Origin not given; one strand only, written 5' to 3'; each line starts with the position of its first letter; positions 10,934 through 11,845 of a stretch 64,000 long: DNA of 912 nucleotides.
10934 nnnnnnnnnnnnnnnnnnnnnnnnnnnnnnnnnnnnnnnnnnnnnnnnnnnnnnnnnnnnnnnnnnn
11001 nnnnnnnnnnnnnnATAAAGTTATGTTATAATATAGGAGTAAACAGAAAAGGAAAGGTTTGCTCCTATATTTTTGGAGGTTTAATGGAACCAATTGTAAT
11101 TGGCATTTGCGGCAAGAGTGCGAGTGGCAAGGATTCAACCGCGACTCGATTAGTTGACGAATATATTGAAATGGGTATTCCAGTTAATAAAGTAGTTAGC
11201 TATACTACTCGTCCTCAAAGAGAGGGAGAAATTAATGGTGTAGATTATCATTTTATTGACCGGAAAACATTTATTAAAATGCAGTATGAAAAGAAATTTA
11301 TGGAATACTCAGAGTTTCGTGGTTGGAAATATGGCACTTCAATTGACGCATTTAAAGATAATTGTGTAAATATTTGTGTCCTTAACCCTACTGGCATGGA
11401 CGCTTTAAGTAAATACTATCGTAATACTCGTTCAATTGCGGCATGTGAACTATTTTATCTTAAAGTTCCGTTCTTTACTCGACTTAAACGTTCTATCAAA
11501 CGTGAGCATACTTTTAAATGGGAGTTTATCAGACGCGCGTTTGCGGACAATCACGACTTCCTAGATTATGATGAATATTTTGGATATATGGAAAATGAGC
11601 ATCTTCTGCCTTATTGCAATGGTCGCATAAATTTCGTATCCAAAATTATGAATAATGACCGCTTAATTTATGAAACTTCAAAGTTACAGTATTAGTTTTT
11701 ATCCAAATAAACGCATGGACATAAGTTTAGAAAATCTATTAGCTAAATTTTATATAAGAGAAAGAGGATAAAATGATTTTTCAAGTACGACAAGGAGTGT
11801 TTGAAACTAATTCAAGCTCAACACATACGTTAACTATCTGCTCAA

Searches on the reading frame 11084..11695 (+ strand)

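Call 71: search_protein_families(library=pfam, proteins=[window:11084-11695:+], max_evalue=0.001)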
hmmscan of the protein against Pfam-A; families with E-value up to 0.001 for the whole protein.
window:11084-11695:+ (203 aa): 1 family
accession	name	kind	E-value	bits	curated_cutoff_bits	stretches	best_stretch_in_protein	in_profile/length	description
PF00625.27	Guanylate_kin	-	4.4e-17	62.8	25.2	1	8-101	7-99/182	Guanylate kinase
